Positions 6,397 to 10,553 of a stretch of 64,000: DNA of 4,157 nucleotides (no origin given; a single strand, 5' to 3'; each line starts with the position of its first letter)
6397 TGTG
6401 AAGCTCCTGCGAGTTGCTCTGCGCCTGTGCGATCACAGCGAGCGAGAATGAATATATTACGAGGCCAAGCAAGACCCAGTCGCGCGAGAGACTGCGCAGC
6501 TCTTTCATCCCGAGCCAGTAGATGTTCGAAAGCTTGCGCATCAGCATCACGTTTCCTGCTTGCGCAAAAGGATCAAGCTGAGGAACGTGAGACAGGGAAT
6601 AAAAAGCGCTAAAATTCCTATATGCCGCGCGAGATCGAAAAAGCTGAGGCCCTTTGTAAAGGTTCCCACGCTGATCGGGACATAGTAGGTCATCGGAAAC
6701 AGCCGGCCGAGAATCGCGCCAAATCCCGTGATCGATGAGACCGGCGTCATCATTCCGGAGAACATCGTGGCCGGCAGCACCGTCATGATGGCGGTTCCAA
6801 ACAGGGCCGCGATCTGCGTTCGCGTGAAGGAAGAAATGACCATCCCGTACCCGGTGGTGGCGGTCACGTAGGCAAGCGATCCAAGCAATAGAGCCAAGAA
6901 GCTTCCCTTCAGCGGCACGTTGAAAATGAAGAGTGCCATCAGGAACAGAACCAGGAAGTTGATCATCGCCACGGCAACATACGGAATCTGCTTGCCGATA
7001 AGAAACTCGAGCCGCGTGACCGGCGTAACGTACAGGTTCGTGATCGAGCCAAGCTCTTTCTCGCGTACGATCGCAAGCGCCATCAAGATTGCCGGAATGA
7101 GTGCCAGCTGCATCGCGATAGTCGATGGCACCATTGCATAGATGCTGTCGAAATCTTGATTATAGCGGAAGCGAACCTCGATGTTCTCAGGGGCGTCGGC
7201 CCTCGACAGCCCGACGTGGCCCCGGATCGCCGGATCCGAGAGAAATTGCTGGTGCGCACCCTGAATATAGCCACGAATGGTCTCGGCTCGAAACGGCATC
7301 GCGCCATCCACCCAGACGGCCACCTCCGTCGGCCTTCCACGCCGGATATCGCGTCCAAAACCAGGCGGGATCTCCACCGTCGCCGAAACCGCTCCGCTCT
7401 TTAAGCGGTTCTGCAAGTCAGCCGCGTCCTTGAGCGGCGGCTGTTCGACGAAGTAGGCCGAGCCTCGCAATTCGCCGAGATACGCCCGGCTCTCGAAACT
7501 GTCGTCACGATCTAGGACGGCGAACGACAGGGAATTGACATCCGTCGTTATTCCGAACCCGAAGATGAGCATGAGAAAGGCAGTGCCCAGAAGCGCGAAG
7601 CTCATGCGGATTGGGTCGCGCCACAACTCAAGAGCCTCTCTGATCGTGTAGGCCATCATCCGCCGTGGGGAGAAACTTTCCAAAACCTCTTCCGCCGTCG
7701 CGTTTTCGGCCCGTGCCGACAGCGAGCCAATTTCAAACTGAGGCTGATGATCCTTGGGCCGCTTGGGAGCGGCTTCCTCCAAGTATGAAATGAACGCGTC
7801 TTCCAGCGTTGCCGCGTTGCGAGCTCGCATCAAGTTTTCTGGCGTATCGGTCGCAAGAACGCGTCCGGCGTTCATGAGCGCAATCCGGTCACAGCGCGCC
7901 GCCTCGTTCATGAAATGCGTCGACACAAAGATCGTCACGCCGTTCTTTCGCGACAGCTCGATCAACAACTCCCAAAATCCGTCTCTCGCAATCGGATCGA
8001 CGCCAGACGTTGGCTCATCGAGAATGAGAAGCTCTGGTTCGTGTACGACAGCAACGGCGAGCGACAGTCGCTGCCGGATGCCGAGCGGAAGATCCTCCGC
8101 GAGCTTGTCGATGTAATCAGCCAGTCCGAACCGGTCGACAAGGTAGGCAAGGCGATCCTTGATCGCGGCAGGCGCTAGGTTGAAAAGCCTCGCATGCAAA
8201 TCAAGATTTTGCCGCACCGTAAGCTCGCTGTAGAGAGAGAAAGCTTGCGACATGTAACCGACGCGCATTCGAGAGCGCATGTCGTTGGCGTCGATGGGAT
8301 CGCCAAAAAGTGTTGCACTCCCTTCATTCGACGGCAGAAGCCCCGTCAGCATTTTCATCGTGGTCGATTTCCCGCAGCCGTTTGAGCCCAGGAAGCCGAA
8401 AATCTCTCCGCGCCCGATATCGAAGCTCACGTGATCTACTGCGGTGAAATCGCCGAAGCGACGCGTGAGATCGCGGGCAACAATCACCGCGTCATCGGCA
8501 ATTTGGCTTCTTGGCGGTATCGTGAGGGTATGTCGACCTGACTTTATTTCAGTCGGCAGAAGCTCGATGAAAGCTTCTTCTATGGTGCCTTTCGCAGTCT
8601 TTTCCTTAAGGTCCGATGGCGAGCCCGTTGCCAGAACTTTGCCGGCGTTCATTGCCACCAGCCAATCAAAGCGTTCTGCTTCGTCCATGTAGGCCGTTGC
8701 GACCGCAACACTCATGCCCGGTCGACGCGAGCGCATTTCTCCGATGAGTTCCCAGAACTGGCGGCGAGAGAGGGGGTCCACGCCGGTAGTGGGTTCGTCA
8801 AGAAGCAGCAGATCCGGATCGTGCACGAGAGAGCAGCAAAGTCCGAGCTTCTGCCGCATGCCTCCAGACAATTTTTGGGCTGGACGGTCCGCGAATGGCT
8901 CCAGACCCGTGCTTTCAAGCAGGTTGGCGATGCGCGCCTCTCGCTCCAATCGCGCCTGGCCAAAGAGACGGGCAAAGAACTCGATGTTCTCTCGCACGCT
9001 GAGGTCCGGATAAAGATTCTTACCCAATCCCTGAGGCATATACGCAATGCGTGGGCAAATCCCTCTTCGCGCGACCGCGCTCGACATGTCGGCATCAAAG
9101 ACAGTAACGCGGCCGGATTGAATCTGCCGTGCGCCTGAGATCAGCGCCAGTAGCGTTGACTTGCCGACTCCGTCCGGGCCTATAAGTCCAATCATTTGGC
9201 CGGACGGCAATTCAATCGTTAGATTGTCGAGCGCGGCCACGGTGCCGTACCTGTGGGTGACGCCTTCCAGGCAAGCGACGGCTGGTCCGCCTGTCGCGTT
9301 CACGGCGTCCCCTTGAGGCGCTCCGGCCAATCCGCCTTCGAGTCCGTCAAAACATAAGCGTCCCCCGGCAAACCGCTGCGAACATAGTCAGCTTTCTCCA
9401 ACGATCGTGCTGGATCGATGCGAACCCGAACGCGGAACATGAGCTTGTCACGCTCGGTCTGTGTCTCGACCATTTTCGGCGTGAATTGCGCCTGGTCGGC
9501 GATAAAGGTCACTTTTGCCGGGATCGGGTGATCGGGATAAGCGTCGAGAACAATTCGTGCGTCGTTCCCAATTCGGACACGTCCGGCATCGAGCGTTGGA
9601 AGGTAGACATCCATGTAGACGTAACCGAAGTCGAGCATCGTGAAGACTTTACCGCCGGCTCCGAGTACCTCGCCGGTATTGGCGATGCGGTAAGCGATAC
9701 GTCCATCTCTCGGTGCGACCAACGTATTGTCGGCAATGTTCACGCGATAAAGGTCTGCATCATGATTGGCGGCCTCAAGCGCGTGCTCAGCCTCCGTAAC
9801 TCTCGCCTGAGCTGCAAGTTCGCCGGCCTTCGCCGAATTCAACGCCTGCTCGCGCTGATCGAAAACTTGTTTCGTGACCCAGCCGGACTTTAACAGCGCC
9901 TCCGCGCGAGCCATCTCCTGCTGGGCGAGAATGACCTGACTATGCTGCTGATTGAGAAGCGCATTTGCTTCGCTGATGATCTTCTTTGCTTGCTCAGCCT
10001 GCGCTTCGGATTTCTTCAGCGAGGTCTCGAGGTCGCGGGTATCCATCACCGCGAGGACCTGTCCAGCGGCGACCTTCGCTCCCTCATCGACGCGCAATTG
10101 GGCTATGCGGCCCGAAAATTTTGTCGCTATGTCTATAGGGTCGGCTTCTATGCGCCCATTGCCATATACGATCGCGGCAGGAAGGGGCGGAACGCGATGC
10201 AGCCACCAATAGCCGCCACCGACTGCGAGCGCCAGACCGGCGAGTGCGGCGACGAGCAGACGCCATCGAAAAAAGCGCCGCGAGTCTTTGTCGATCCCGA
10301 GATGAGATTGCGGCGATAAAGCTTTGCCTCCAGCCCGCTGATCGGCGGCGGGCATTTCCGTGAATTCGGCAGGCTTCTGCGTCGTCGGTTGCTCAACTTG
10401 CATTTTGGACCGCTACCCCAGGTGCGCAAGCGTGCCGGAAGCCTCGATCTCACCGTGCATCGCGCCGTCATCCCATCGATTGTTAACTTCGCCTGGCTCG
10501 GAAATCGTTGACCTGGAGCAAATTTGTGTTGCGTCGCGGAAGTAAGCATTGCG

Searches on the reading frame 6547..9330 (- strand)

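Call 64: search_protein_families(library=pfam, proteins=[window:6547-9330:-], max_evalue=0.0001)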
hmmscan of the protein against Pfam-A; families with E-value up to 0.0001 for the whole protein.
window:6547-9330:- (927 aa): 8 families
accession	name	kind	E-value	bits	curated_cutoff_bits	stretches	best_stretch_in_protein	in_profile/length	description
PF00005.33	ABC_tran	-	2.3e-61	206.8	25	2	34-182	1-137/137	ABC transporter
PF12698.13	ABC2_membrane_3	-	1e-41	143.6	31.6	1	580-920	12-347/347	ABC-2 family transporter protein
PF13304.12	AAA_21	-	2.8e-17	64.2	27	1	413-472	237-298/304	AAA domain, putative AbiEii toxin, Type IV TA system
PF01061.29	ABC2_membrane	-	1.5e-15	57.8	26.9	1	733-886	50-205/211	ABC-2 type transporter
PF12679.13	ABC2_membrane_2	-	7.6e-12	45.5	27.2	1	690-861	72-207/283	ABC-2 family transporter protein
PF13401.12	AAA_22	-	4.6e-05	24.2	27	0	45-97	6-56/130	AAA domain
PF13476.12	AAA_23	-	7.3e-05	23.9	27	0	299-329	11-40/201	AAA domain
PF03193.22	RsgA_GTPase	-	9.4e-05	22.7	30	0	33-75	96-137/174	RsgA GTPase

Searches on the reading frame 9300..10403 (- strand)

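Call 64: search_protein_families(library=pfam, proteins=[window:9300-10403:-], max_evalue=0.0001)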
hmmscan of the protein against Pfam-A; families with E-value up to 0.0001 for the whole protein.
window:9300-10403:- (367 aa): 4 families
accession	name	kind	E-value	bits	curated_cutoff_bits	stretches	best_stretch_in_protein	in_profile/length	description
PF13437.12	HlyD_3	-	4.7e-17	63.1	22.2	1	227-333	1-97/106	HlyD family secretion protein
PF16576.10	HlyD_D23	-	3.7e-14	53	30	1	89-306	19-189/214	Barrel-sandwich domain of CusB or HlyD membrane-fusion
PF00529.27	CusB_dom_1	-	4.2e-08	33.8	26.5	1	168-351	12-87/89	Cation efflux system protein CusB domain 1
PF13533.13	Biotin_lipoyl_2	-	3.6e-07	30.3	29.8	1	92-121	3-32/32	Biotin-lipoyl like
